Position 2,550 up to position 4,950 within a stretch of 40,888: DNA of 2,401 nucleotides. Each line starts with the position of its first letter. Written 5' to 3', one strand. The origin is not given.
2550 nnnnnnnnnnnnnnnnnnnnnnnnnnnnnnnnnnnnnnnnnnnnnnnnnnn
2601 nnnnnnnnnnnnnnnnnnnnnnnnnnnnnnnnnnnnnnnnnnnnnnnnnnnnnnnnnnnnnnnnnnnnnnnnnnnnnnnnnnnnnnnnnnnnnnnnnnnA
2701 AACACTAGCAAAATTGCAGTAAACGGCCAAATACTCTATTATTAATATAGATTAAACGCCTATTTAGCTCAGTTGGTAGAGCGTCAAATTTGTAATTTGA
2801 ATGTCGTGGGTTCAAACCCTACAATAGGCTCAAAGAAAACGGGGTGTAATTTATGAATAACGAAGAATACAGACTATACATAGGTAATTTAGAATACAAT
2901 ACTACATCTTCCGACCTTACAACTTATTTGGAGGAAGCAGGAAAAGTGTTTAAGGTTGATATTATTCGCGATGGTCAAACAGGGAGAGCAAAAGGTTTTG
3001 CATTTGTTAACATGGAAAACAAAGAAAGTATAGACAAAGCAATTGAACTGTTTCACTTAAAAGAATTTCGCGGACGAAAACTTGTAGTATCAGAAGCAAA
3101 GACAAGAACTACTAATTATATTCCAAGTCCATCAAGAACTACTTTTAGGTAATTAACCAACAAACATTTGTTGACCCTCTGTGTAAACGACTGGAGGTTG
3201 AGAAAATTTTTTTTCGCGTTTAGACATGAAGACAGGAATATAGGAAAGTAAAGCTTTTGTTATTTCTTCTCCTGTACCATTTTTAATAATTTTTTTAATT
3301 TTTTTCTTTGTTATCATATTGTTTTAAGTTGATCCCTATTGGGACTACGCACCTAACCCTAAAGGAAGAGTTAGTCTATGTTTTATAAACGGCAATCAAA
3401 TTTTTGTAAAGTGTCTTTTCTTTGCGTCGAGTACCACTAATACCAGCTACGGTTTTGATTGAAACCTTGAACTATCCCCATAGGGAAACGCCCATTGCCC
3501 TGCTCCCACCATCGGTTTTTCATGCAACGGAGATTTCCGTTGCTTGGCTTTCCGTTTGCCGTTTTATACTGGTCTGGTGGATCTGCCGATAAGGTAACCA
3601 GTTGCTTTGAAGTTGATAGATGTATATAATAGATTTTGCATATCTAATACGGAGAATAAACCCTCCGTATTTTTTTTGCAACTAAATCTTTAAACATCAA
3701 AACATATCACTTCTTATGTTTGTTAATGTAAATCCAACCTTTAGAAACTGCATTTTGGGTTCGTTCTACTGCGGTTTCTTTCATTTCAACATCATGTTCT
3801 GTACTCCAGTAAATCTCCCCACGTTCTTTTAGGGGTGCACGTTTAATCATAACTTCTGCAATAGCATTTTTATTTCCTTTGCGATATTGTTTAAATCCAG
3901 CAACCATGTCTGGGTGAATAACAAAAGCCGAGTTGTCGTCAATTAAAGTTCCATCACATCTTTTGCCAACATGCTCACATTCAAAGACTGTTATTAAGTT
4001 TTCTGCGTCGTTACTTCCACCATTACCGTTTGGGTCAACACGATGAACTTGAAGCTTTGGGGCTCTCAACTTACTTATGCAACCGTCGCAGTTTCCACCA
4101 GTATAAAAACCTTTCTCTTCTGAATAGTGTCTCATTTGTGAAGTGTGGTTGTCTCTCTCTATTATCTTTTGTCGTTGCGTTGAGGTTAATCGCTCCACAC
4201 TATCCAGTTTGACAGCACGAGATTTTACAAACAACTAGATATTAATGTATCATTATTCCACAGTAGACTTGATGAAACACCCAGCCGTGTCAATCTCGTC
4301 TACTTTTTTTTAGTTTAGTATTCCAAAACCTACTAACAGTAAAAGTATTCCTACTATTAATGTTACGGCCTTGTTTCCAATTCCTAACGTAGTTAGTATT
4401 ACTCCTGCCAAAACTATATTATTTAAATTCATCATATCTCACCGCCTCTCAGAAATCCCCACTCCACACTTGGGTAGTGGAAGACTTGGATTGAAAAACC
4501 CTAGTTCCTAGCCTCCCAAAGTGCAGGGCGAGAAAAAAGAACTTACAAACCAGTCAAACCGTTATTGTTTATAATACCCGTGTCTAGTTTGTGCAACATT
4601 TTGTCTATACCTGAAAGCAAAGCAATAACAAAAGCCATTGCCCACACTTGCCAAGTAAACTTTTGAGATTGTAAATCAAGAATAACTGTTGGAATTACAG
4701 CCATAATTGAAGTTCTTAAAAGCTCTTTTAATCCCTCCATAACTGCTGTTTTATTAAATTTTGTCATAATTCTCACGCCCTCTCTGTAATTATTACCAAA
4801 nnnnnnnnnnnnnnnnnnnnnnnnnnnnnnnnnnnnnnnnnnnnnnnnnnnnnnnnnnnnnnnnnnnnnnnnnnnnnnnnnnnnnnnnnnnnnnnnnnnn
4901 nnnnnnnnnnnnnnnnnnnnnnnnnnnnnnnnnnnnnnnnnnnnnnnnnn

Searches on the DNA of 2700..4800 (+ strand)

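Call 4: search_rna_families(source=window, start=3100, end=3760, threshold=evalue, max_evalue=10, show_alignments=3)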
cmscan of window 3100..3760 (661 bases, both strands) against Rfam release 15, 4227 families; matches with E-value up to 10: 7.
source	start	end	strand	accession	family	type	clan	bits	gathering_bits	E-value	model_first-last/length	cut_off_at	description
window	3638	3729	-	RF02029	sraA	Gene; sRNA;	-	21.7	56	0.83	1-95/95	no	sraA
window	3589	3675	+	RF02434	SpF39_sRNA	Gene; sRNA;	-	21.3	60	4.6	1-109/109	no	Streptococcus sRNA SpF39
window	3576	3722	-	RF02456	Diantho_3_UTR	Cis-reg;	-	17.5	100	0.072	1-205/205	no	Dianthovirus RNA2 3'UTR stem loops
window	3452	3465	-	RF01315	CRISPR-DR2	Gene; CRISPR;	CL00014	17.2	37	3.5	1-30/30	no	CRISPR RNA direct repeat element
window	3152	3223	-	RF00726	mir-87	Gene; miRNA;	-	14.5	49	4.4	1-79/79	no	mir-87 microRNA precursor family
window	3476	3516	-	RF01275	sR22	Gene; snRNA; snoRNA; CD-box;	-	13.4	40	9.4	1-58/58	no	Small nucleolar RNA sR22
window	3223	3445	-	RF00459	MPMV_package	Cis-reg;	-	12.3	54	3.5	1-279/279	no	Mason-Pfizer monkey virus packaging signal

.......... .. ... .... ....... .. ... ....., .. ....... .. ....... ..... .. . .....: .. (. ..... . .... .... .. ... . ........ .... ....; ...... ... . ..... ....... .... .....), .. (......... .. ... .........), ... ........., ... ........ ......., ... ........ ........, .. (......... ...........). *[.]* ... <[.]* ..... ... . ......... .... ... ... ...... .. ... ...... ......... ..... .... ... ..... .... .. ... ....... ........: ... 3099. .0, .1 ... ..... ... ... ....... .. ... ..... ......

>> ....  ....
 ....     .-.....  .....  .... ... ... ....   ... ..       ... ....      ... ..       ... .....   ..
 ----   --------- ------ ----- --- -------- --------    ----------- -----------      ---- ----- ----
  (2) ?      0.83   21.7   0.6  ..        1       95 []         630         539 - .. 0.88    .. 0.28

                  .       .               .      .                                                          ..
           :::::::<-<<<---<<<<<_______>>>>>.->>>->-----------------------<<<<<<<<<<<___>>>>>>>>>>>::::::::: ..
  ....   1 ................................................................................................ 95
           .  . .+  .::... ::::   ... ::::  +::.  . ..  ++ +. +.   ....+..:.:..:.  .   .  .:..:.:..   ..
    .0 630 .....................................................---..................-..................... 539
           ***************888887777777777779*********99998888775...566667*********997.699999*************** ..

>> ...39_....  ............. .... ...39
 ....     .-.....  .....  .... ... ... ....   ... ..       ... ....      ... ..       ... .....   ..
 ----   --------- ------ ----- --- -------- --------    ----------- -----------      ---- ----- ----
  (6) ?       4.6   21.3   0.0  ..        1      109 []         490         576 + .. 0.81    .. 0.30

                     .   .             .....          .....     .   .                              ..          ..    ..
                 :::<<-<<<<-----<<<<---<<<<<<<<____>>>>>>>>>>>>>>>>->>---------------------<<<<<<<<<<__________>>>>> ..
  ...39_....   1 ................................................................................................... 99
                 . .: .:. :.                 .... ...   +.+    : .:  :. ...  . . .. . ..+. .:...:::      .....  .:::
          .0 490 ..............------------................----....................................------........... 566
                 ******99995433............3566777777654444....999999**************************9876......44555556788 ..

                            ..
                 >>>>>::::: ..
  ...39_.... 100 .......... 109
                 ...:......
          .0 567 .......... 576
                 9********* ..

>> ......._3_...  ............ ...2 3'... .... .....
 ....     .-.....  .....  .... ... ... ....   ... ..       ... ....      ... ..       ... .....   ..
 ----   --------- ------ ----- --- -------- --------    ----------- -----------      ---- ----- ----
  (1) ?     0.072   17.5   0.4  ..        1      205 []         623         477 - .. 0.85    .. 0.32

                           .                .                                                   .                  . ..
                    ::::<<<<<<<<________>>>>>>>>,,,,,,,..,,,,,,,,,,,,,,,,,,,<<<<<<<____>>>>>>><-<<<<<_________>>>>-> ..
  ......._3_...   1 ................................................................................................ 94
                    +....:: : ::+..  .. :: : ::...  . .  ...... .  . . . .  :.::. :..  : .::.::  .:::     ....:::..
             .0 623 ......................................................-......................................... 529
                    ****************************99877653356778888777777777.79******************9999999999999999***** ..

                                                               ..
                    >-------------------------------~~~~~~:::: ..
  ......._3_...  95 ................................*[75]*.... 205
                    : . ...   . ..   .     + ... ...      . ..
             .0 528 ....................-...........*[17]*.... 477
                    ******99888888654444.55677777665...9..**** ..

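Call 8: search_dna_similar(query=window:2700-4300:+, collection=phages, mode=distant, max_rows=30)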
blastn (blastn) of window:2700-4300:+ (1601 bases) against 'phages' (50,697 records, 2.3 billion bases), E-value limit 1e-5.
Records with a match: 30; places in all: 32; records where one place covers at least 80% of the query: 0.
Best place of each record, by identity: 80-90% 18; 60-80% 12.
By first word of the organism name: Klebsiella 5; Bacillus 4; Rhodococcus 4; Serratia 3; Mammaliicoccus 2; Cronobacter 2; Lactococcus 2; Vibrio 1; Raoultella 1; Bacteriophage 1; and 5 more.
By host as written in the record: Rhodococcus erythropolis RIA 643 4; Serratia sp. ATCC 39006 3; Bacillus thuringiensis subsp. kurstaki 2; Mammaliicoccus sciuri KCTC 43031 2; Klebsiella sp. 2; Cronobacter sakazakii 2; Vibrio campbellii BB120 1; Bacillus sp. 1; and 13 more.
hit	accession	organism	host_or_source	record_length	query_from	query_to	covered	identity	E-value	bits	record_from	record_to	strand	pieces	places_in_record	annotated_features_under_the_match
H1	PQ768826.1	Vibrio phage Bakedbeans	Vibrio campbellii BB120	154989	59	130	4%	81.9%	1e-9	73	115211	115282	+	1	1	tRNA-Ser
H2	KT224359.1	Bacillus phage TsarBomba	Bacillus thuringiensis subsp. kurstaki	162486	57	130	5%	78.4%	5e-7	63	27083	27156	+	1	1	tRNA-Thr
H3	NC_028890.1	Bacillus phage TsarBomba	Bacillus thuringiensis subsp. kurstaki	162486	57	130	5%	78.4%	5e-7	63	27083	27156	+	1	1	tRNA-Thr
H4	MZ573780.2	Mammaliicoccus phage vB_MscM-PMS3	Mammaliicoccus sciuri KCTC 43031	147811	59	130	4%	79.7%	2e-6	62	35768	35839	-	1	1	tRNA-Thr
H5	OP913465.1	Mammaliicoccus virus vB_MscM-PMS2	Mammaliicoccus sciuri KCTC 43031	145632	59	130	4%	79.7%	2e-6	62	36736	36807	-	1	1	tRNA-Thr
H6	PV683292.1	Klebsiella phage HMGUkp2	Klebsiella sp.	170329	59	130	4%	77.8%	6e-6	59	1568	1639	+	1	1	tRNA-Thr | hypothetical protein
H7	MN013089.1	Bacillus phage vB_BspM_MarvelLand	Bacillus sp.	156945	59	130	4%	77.8%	6e-6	59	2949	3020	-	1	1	tRNA-Thr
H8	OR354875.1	Klebsiella phage ValerieMcCarty01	Klebsiella oxytoca clinical isolate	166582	59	130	4%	77.8%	6e-6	59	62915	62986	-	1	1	tRNA-Thr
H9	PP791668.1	Klebsiella phage KPKp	Klebsiella pneumoniae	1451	59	130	4%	77.8%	6e-6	59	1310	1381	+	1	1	tRNA-Thr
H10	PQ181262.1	Raoultella phage vB_Ro_M12a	Raoultella ornithinolytica M12a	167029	59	130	4%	77.8%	6e-6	59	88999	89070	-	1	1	none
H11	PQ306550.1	Klebsiella phage KSKp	Klebsiella pneumoniae ATCC 700603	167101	59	130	4%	77.8%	6e-6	59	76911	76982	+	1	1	tRNA-Thr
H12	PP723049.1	Klebsiella phage vB_Kpn529046-KEN25_1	Klebsiella sp.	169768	59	130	4%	77.8%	6e-6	59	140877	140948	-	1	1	none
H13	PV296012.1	Bacillus phage 0524phi7-1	Bacillus thuringiensis BtSerwer7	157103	59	130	4%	77.8%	6e-6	59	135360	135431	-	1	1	tRNA-Thr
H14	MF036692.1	Serratia phage X20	Serratia sp. ATCC 39006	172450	59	125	4%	82.1%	1e-8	68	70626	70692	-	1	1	tRNA-Thr | hypothetical protein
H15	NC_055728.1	Serratia phage X20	Serratia sp. ATCC 39006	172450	59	125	4%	82.1%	1e-8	68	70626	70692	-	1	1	tRNA-Thr | hypothetical protein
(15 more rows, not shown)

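Call 52: search_dna_similar(query=window:3330-3690:+, collection=phages, mode=distant, max_evalue=1, max_rows=15)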
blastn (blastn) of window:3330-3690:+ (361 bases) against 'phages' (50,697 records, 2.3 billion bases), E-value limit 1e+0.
Records with a match: 2; places in all: 4; records where one place covers at least 80% of the query: 0.
Best place of each record, by identity: 90-95% 2.
By first word of the organism name: Acinetobacter 2.
By host as written in the record: Acinetobacter baumannii LUH5547 1; Acinetobacter baumannii 3940 1.
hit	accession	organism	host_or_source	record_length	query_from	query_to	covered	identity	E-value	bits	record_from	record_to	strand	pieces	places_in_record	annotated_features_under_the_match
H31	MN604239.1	Acinetobacter phage vB_AbaP_APK87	Acinetobacter baumannii LUH5547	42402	118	148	9%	90.6%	3e-1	42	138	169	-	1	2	repeat_region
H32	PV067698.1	Acinetobacter phage Acba_19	Acinetobacter baumannii 3940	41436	118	148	9%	90.6%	3e-1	42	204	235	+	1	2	none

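Call 53: search_dna_similar(query=window:3330-3690:+, collection=plasmids, mode=distant, max_evalue=1, max_rows=15)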
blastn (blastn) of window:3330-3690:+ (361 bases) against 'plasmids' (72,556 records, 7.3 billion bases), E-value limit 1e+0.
No match.

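Call 89: build_rna_model(alignment_id=A4, structure=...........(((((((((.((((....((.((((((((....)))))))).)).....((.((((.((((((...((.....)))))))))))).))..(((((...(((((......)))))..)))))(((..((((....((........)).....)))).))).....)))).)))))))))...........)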
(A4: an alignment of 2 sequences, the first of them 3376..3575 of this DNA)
Model R1 built from alignment A4 (2 sequences, 200 columns); structure: as given.
model positions 200; base pairs 56; branch points 3; effective number of sequences 0.69; information 0.589 bits per position. Calibrated on 0.2 Mb of random sequence (short: E-values are rough).
structure used (alignment columns):
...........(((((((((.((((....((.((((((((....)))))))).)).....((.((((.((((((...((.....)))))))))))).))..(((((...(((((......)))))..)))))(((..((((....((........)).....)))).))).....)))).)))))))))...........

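Call 90: search_with_rna_model(model_id=R1, sources=[L012, L022, L024, L017, L014, L013, L021, L007, L008, L009, L010, L011, L001, L002, L003], max_evalue=10)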
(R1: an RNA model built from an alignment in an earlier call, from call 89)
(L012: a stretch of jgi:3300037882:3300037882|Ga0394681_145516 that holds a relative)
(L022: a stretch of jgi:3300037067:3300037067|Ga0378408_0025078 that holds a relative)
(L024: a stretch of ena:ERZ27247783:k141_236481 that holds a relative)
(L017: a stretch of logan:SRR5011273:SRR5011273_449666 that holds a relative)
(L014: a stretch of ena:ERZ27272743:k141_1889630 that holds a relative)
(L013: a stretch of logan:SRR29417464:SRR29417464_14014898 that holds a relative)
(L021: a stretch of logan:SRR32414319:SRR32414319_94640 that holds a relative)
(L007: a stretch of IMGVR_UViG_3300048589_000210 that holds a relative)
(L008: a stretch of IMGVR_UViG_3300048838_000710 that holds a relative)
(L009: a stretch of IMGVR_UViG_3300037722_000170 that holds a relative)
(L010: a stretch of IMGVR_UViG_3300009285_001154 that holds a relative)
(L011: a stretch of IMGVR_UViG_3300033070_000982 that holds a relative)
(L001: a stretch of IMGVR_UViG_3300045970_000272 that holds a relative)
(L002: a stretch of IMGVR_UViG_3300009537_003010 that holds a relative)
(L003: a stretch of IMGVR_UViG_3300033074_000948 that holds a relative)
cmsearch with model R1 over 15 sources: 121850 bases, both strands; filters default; matches with E-value up to 10: 0.
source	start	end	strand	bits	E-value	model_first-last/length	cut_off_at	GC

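Call 91: search_with_rna_model(model_id=R1, source=L012, start=4600, end=5300, filters=off, max_evalue=10, show_alignments=1)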
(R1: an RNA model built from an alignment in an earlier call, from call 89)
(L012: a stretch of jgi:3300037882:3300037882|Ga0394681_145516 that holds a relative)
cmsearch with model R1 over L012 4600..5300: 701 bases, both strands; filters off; matches with E-value up to 10: 17.
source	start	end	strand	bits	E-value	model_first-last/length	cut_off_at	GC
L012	4831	4887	+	7.1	0.028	1-200/200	no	0.35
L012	5180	5270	-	6.2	0.046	1-200/200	no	0.29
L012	4732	4765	+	4.5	0.12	1-200/200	no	0.21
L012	5133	5214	+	3.7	0.2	1-200/200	no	0.3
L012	4978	5009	-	3.6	0.21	1-200/200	no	0.31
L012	5100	5127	+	3.2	0.27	1-200/200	no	0.18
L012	4611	4642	+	2.5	0.41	1-200/200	no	0.34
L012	4925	4963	+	1.9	0.59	1-200/200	no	0.31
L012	4747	4849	-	1.6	0.7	1-200/200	no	0.3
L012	5246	5277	+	0.4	1.5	1-200/200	no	0.25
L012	5042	5066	+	0.3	1.5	1-200/200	no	0.48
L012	4632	4654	-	-0.6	2.5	1-200/200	no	0.26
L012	4655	4690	+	-0.9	3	1-200/200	no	0.42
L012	4771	4807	+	-0.9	3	1-200/200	no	0.3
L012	4964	5037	+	-1.4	4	1-200/200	no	0.35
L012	5155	5176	-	-1.5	4.4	32-53/200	no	0.36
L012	4906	4930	-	-2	5.8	1-200/200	no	0.44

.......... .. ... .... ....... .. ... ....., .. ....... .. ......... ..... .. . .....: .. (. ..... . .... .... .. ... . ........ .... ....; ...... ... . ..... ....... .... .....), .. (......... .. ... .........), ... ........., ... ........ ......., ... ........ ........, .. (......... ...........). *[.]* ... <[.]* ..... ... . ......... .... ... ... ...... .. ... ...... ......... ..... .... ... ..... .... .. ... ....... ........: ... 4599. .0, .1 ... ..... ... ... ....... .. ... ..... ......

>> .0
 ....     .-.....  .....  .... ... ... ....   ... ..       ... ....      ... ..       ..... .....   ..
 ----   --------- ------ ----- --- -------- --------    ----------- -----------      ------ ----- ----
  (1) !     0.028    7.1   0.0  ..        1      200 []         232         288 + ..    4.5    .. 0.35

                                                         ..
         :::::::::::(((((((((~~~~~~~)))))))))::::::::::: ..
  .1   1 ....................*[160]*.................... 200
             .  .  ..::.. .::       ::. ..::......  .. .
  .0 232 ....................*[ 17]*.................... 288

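Call 106: search_rna_families(source=window, start=3700, end=4800, threshold=evalue, max_evalue=1)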
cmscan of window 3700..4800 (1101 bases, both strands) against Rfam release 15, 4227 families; matches with E-value up to 1: 0.
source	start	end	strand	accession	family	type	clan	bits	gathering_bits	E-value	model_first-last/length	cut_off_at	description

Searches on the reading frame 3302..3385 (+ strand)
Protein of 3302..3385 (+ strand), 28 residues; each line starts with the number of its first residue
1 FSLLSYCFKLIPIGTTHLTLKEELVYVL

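Call 66: search_protein_families(library=pfam, proteins=[window:3302-3385:+], max_evalue=10)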
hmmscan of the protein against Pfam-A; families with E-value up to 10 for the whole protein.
seq(28 aa): 0 families

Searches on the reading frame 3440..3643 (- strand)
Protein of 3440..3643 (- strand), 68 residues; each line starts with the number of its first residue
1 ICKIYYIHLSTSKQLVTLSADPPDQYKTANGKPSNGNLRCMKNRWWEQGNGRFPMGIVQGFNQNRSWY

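Call 66: search_protein_families(library=pfam, proteins=[window:3440-3643:-], max_evalue=10)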
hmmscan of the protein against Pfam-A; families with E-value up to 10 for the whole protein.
seq(68 aa): 0 families

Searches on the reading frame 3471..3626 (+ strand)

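Call 66: search_protein_families(library=pfam, proteins=[window:3471-3626:+], max_evalue=10)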
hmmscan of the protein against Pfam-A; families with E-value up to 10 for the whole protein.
seq(52 aa): 1 family
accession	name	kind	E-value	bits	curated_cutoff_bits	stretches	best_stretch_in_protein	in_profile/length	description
PF13128.11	DUF3954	-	0.28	11.5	23.7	1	23-44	25-46/49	Protein of unknown function (DUF3954)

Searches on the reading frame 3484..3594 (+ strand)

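Call 66: search_protein_families(library=pfam, proteins=[window:3484-3594:+], max_evalue=10)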
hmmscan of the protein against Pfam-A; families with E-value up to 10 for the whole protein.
seq(37 aa): 1 family
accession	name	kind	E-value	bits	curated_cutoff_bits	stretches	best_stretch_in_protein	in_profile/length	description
PF17572.7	DUF5478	-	0.044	14.3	27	1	10-29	36-55/86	Family of unknown function (DUF5478)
